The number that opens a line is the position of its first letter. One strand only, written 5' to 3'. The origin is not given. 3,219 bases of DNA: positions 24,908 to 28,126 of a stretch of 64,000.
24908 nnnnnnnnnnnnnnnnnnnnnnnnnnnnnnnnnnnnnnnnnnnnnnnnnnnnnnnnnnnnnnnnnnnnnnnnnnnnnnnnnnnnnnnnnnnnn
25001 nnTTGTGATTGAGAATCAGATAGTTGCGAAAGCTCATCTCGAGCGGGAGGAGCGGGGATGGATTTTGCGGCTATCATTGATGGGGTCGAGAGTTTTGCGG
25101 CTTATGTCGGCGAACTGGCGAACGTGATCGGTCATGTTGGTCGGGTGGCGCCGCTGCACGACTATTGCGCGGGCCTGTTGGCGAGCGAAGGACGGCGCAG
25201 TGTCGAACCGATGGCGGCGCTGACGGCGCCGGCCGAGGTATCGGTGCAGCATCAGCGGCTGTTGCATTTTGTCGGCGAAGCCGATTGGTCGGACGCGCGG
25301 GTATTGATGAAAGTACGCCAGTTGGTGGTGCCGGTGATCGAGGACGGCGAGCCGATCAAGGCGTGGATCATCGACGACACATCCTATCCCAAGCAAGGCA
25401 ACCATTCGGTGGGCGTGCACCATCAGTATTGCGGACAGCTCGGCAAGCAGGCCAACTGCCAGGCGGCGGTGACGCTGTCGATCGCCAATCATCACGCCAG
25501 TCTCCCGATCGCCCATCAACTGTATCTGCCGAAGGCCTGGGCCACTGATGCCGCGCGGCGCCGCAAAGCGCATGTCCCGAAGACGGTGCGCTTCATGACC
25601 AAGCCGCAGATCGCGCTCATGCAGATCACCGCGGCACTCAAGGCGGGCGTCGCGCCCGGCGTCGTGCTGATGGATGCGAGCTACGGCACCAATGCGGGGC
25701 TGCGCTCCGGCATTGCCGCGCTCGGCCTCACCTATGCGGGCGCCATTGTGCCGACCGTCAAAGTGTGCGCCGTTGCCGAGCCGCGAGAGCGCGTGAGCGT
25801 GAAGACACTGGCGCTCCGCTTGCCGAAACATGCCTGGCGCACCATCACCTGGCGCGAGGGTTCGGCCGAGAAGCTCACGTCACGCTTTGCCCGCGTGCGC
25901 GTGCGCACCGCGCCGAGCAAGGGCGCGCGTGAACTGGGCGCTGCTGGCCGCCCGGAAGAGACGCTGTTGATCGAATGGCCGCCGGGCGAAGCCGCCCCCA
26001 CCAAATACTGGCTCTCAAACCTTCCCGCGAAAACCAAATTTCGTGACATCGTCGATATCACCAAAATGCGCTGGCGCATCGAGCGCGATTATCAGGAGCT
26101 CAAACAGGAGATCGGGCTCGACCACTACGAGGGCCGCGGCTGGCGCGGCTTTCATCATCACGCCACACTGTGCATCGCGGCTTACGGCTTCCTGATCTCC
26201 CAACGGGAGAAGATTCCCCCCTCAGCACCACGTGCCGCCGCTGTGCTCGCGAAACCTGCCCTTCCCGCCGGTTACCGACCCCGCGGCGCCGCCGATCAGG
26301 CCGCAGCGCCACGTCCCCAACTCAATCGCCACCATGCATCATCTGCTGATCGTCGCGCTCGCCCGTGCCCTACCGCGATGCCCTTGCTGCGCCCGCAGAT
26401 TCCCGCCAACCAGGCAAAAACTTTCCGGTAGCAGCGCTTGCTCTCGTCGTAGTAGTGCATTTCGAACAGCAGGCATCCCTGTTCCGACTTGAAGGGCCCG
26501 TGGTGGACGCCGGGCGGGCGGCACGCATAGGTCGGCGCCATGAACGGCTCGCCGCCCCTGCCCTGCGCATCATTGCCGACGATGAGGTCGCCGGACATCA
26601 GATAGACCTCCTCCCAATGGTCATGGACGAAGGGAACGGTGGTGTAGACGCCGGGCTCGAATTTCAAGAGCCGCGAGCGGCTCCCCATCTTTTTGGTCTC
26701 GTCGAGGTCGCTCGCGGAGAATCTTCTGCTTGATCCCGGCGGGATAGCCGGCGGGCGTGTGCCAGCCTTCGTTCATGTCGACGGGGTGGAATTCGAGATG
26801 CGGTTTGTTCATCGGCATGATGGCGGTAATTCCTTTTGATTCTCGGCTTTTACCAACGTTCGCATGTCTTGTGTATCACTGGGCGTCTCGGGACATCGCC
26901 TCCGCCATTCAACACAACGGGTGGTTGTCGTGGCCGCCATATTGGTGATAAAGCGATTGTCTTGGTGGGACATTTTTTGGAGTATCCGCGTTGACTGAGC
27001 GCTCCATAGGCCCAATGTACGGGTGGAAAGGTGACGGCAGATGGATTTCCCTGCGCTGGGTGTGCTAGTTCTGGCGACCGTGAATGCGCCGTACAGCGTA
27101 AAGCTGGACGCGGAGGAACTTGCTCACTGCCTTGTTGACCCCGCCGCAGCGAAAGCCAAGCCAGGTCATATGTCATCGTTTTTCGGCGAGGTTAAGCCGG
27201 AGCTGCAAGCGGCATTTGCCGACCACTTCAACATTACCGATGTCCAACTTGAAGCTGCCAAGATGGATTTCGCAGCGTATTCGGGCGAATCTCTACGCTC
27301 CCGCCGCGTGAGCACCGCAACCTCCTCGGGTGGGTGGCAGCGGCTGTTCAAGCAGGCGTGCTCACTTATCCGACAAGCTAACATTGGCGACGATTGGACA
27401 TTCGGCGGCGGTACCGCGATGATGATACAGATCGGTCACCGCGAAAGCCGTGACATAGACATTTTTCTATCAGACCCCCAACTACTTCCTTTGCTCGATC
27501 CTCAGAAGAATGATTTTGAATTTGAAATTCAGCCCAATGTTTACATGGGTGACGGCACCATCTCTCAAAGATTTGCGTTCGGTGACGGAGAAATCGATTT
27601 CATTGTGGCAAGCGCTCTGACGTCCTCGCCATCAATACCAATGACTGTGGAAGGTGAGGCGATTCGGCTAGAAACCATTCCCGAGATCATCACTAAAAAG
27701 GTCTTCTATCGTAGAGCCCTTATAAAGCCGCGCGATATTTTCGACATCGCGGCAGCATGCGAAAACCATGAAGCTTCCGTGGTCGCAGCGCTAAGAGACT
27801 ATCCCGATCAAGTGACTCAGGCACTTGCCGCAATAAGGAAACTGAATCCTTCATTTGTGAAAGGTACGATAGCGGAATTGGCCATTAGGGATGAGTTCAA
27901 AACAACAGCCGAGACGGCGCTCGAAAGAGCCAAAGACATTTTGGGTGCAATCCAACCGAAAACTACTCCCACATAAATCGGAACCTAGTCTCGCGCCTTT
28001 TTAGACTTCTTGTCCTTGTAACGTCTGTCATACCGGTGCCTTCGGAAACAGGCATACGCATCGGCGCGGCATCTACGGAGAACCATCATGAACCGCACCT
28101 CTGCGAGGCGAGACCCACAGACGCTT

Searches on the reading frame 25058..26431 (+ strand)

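Call 56: search_protein_families(library=pfam, max_evalue=0.0001, proteins=[window:25058-26431:+])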
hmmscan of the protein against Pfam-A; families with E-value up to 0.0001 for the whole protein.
window:25058-26431:+ (457 aa): 2 families
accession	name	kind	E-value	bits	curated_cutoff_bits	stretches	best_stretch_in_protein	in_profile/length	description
PF13546.12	DDE_5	-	1.4e-67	228.6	27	1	22-271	4-271/272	DDE superfamily endonuclease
PF01609.27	DDE_Tnp_1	-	2.9e-05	24.3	23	1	199-376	76-198/200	Transposase DDE domain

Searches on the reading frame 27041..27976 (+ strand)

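Call 56: search_protein_families(library=pfam, max_evalue=0.0001, proteins=[window:27041-27976:+])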
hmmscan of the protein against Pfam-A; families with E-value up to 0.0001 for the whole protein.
window:27041-27976:+ (311 aa): 1 family
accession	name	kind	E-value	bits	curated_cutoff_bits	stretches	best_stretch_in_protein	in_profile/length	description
PF08843.17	AbiEii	-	2.2e-12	47.9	22.5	1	112-254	8-185/238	Nucleotidyl transferase AbiEii toxin, Type IV TA system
